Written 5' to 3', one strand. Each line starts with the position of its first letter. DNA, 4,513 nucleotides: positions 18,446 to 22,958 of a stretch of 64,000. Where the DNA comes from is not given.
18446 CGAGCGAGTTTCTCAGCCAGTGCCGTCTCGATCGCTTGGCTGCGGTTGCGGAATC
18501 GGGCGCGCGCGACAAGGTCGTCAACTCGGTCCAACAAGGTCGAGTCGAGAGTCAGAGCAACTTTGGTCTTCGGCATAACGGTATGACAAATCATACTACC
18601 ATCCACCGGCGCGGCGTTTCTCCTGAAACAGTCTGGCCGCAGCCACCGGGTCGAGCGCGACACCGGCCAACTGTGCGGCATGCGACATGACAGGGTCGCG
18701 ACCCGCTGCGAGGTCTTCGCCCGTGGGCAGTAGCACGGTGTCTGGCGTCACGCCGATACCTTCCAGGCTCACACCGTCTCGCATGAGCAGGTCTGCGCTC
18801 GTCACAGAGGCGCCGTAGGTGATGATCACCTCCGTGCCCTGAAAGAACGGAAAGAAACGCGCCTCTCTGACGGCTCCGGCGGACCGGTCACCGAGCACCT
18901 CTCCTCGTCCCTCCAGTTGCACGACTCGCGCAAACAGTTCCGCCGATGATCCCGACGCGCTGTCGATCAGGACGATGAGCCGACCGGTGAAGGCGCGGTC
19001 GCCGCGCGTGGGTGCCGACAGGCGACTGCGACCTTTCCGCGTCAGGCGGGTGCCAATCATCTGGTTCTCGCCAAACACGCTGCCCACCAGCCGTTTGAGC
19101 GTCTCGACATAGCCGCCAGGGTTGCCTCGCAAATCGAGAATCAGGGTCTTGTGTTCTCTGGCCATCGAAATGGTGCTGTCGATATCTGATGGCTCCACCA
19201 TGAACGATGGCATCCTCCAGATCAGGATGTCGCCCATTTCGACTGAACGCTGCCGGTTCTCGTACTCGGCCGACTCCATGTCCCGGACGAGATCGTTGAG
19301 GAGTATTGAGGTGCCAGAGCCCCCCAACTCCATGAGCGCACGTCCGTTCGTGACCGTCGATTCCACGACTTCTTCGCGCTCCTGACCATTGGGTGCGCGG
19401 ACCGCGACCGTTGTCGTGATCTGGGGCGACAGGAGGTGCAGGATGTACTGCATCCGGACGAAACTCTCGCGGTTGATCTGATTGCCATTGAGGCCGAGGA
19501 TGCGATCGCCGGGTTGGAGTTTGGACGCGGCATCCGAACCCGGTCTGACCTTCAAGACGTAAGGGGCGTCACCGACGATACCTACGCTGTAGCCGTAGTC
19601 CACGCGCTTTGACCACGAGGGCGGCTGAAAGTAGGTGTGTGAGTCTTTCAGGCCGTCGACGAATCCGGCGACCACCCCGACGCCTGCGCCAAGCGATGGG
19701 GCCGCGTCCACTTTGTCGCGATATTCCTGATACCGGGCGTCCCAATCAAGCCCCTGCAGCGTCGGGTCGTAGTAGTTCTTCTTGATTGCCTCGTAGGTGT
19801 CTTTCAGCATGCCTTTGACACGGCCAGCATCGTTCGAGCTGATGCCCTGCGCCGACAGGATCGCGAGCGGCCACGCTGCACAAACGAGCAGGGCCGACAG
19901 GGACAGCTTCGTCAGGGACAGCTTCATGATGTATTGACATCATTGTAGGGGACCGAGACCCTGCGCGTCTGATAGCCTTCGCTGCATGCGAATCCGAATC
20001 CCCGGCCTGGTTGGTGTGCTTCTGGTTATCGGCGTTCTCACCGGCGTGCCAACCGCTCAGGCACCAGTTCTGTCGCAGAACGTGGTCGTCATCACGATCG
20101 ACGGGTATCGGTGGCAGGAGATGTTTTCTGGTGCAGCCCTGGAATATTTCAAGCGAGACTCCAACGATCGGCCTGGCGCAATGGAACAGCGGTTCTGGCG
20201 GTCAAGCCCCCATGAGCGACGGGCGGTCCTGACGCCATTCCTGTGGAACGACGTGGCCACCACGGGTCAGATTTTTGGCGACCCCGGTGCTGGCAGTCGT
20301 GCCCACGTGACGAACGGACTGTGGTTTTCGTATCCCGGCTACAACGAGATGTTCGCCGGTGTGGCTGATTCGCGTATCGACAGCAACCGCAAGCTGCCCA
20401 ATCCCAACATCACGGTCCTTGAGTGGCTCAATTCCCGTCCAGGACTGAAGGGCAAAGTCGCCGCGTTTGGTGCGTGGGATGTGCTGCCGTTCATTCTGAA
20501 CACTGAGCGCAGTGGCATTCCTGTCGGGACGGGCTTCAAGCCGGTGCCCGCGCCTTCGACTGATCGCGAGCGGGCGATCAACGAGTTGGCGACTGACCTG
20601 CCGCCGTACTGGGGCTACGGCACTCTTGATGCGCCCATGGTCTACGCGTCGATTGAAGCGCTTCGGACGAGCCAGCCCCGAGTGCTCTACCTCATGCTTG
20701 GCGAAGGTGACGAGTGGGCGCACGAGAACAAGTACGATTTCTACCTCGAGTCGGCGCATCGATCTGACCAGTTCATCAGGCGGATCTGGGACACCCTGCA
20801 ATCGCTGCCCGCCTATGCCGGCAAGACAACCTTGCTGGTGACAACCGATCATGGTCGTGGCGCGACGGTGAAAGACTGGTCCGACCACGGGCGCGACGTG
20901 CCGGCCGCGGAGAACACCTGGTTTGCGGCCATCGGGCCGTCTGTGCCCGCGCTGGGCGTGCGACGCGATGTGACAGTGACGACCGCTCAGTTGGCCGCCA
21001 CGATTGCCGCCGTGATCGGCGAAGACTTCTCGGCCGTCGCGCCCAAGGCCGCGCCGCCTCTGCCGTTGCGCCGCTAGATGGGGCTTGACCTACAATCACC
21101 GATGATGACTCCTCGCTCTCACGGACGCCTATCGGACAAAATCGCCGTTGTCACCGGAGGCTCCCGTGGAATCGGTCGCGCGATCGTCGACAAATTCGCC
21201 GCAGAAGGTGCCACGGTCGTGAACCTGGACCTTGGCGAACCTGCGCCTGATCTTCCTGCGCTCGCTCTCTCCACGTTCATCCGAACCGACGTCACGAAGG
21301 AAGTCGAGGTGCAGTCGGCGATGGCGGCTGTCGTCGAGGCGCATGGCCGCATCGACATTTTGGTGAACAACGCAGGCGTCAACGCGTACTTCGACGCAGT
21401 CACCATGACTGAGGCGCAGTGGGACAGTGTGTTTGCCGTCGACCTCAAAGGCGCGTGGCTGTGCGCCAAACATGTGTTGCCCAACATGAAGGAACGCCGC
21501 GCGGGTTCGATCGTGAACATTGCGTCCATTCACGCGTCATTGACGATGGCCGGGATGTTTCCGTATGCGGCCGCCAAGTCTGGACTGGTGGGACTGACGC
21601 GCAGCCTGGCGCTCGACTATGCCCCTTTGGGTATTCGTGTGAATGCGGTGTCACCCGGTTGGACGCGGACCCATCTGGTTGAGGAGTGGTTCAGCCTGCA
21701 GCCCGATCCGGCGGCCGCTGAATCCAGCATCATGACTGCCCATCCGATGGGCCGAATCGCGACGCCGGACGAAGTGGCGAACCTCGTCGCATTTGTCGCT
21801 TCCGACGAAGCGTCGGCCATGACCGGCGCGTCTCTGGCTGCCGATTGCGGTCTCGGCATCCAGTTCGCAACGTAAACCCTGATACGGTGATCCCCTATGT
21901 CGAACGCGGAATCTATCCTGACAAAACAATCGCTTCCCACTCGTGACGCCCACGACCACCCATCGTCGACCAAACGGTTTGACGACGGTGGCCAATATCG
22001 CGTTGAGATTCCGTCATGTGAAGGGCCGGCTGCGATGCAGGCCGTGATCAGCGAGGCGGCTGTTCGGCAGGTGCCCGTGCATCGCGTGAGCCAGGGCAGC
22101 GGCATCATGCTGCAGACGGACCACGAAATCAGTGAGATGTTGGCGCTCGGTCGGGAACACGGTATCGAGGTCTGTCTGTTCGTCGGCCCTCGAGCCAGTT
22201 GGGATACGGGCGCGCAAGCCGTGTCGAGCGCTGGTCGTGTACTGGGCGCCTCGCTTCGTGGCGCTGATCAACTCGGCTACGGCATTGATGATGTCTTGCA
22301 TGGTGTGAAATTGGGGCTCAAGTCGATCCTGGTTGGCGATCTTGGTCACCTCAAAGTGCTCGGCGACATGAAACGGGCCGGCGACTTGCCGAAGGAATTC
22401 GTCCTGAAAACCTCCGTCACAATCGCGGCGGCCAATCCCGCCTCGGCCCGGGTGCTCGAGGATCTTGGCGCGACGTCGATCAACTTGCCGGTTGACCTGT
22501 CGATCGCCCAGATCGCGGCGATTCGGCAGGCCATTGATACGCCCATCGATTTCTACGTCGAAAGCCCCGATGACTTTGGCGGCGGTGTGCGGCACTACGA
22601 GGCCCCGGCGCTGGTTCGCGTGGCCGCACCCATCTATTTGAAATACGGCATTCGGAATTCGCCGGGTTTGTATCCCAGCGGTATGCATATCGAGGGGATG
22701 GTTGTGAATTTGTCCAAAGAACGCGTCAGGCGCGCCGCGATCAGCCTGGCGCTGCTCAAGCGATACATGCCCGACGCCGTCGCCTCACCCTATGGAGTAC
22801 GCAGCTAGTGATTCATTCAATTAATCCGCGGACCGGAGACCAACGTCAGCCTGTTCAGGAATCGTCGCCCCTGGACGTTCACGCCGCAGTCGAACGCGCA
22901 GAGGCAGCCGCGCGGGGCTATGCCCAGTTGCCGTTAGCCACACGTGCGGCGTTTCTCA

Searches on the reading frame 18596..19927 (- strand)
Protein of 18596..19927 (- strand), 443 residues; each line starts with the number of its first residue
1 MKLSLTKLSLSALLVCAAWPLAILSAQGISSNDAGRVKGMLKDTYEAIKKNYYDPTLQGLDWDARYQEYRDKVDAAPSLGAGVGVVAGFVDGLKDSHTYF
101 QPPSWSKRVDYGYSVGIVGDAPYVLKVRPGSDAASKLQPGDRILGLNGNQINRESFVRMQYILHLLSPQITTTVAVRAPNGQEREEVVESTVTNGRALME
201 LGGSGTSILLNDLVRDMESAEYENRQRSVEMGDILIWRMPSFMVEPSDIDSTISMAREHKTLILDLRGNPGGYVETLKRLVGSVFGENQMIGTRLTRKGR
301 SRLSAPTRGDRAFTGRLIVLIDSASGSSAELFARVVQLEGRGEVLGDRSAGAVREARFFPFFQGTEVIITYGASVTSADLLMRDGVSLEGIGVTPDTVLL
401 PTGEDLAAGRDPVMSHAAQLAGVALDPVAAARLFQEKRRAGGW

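Call 29: search_protein_families(library=pfam, proteins=[window:18596-19927:-], max_evalue=0.001)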
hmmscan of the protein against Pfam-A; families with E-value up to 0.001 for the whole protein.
window:18596-19927:- (443 aa): 2 families
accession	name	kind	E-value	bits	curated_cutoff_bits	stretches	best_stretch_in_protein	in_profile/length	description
PF03572.23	Peptidase_S41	-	3.1e-22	79.3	24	1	237-398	5-164/165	Peptidase family S41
PF14684.11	Tricorn_C1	-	4.4e-08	33.3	24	1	38-76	6-44/59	Tricorn protease C1 domain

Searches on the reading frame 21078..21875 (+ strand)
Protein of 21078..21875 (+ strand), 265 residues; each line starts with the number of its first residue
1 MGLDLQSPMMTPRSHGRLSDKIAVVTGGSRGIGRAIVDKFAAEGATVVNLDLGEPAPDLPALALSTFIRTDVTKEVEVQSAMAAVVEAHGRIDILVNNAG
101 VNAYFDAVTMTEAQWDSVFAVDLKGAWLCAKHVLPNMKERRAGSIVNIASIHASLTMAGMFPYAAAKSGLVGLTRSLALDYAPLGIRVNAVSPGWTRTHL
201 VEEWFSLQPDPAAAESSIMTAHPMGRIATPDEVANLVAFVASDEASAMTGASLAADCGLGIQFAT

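Call 11: search_protein_families(library=pfam, proteins=[window:21078-21875:+], max_evalue=0.01)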
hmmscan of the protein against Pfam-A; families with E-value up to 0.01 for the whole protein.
window:21078-21875:+ (265 aa): 5 families
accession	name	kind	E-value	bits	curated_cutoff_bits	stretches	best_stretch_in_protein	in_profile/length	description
PF13561.12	adh_short_C2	-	2.6e-62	211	27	1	30-259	6-235/236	Enoyl-(Acyl carrier protein) reductase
PF00106.31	adh_short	-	3.7e-53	180.4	26.6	1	21-205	1-191/195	short chain dehydrogenase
PF08659.16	KR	-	9.2e-10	39.2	22.6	1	24-174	4-160/180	KR domain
PF01370.27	Epimerase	-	2.4e-06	27.6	20.9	1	24-119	2-92/240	NAD dependent epimerase/dehydratase family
PF23441.1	SDR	-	3.6e-06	27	27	1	124-258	124-254/258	SDR-like rossmann domain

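Call 19: find_encoding_contigs(protein=window:21078-21875:+, flank=10000, max_places=10)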
Protein window:21078-21875:+ (265 aa): no gene with exactly this product is on record in the collection.

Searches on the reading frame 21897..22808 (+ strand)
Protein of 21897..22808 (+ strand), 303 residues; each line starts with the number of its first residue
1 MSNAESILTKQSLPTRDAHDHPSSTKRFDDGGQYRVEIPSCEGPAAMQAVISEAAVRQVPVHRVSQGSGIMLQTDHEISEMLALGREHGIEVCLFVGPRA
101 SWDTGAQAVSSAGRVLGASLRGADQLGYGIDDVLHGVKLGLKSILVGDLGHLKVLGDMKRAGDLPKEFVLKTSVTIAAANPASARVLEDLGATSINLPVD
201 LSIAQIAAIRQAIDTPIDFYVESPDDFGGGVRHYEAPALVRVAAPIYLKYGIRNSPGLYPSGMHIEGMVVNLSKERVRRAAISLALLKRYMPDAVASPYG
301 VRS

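Call 11: search_protein_families(library=pfam, proteins=[window:21897-22808:+], max_evalue=0.01)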
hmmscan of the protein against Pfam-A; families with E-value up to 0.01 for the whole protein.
window:21897-22808:+ (303 aa): 1 family
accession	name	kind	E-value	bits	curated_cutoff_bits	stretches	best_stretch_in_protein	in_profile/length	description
PF01136.24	Peptidase_U32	-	1.7e-06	28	22.4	1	166-221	35-90/233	Peptidase family U32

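Call 18: find_encoding_contigs(protein=window:21897-22808:+, flank=10000, max_places=10)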
Protein window:21897-22808:+ (303 aa): 17 contigs read that carry it; 3 places shown.
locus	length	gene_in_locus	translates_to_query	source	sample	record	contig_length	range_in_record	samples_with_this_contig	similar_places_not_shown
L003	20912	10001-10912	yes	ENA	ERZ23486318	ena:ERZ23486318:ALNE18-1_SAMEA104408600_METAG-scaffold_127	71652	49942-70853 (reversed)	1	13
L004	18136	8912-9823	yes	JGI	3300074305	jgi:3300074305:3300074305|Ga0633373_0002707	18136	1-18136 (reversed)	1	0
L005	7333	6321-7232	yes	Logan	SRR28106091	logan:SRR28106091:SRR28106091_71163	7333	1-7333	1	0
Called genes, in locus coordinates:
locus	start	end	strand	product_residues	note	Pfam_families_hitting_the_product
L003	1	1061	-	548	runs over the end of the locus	-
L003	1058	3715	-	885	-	-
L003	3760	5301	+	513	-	-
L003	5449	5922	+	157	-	PF01042:Ribonuc_L-PSP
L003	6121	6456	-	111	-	PF02452:PemK_toxin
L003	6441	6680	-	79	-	PF01402:RHH_1 (weak)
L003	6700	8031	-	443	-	PF14684:Tricorn_C1, PF03572:Peptidase_S41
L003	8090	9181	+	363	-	-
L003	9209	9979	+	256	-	PF00106:adh_short, PF01370:Epimerase (weak), PF08659:KR, PF13561:adh_short_C2, PF23441:SDR (weak)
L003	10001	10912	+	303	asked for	PF01136:Peptidase_U32 (weak)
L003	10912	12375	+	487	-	PF00171:Aldedh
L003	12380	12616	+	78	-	PF13620:CarboxypepD_reg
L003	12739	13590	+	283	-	PF13620:CarboxypepD_reg (weak)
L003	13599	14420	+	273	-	PF09430:EMC7_beta-sandw (faint), PF17210:SdrD_B (faint), PF22904:NOMO1-like_2nd (faint), PF14686:fn3_3 (faint), PF13620:CarboxypepD_reg (weak)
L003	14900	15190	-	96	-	PF05016:ParE_toxin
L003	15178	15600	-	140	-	-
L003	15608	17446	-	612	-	PF02412:TSP_3 (faint), PF02494:HYR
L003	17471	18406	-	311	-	PF02494:HYR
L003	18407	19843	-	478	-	PF13385:Laminin_G_3, PF17803:Cadherin_4, PF17892:Cadherin_5, PF17963:Big_9, PF07699:Ephrin_rec_like (weak)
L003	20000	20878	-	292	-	PF13385:Laminin_G_3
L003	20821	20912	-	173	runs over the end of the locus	PF00754:F5_F8_type_C, PF22633:F5_F8_type_C_2 (faint)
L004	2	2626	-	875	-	?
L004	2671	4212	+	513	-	-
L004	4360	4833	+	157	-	PF01042:Ribonuc_L-PSP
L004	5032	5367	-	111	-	PF02452:PemK_toxin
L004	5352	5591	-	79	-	PF01402:RHH_1 (weak)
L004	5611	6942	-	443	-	PF14684:Tricorn_C1, PF03572:Peptidase_S41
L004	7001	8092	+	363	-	-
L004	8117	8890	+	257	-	PF00106:adh_short, PF01370:Epimerase (weak), PF08659:KR, PF13561:adh_short_C2, PF23441:SDR (weak)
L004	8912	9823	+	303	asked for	PF01136:Peptidase_U32 (weak)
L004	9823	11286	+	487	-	PF00171:Aldedh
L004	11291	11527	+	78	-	PF13620:CarboxypepD_reg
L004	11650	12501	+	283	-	PF13620:CarboxypepD_reg (weak)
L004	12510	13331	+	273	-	PF09430:EMC7_beta-sandw (faint), PF17210:SdrD_B (faint), PF22904:NOMO1-like_2nd (faint), PF14686:fn3_3 (faint), PF13620:CarboxypepD_reg (weak)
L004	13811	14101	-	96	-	PF05016:ParE_toxin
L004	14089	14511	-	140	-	-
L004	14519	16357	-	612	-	PF02412:TSP_3 (faint), PF02494:HYR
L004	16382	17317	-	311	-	PF02494:HYR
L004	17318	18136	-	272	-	?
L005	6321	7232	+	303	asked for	PF01136:Peptidase_U32 (weak)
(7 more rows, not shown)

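Call 53: list_cluster_members(proteins=[P0113, window:21897-22808:+, window:25495-26316:+, window:24635-25486:+])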
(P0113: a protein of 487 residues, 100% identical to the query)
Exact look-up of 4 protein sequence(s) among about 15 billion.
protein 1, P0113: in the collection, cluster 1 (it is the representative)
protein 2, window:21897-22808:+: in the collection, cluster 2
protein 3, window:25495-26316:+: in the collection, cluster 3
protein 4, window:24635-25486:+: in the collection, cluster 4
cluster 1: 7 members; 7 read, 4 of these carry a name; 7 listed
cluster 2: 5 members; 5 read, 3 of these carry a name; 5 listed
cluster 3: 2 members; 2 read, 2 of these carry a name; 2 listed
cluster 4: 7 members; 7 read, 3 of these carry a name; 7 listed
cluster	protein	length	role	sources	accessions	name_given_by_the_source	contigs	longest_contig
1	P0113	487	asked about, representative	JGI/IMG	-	acyl-CoA reductase-like NAD-dependent aldehyde dehydrogenase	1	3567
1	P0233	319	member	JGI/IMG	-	NADP-dependent aldehyde dehydrogenase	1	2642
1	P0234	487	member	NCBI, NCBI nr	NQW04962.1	MAG: aldehyde dehydrogenase (NADP(+)) [Acidobacteria bacterium] | aldehyde dehydrogenase (NADP(+)) [Acidobacteriota bacterium]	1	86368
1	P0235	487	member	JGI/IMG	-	acyl-CoA reductase-like NAD-dependent aldehyde dehydrogenase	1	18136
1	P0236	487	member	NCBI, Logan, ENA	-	-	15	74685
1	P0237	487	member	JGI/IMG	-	-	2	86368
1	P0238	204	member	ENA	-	-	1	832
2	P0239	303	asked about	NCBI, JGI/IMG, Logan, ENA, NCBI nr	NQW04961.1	MAG: U32 family peptidase [Acidobacteria bacterium] | hypothetical protein | U32 family peptidase [Acidobacteriota bacterium]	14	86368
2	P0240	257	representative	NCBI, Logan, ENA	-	-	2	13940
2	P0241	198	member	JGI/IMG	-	hypothetical protein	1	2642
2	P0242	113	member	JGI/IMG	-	hypothetical protein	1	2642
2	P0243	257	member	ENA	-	-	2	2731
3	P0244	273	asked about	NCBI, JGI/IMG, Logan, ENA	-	hypothetical protein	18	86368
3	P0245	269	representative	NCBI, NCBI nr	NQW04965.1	MAG: carboxypeptidase regulatory-like domain-containing protein [Acidobacteria bacterium] | carboxypeptidase regulatory-like domain-containing protein [Acidobacteriota bacterium]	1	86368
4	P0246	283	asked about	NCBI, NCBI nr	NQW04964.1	MAG: carboxypeptidase regulatory-like domain-containing protein [Acidobacteria bacterium] | carboxypeptidase regulatory-like domain-containing protein [Acidobacteriota bacterium]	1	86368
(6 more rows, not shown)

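Call 60: search_protein_families(library=ncbifam, proteins=[window:21897-22808:+], max_evalue=1)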
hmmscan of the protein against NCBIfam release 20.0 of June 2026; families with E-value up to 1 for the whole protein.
window:21897-22808:+ (303 aa): 3 families
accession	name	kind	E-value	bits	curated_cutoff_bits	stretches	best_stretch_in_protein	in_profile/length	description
NF011989.0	PRK15446.2-5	equivalog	0.046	12.5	565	1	114-208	269-363/385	alpha-D-ribose 1-methylphosphonate 5-triphosphate diphosphatase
NF047965.1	quinone_UbiV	equivalog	0.23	10.9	275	1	175-213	112-150/292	ubiquinone anaerobic biosynthesis protein UbiV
NF011991.0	PRK15447.1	equivalog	0.25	10.7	283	1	173-214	113-154/302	U32 family peptidase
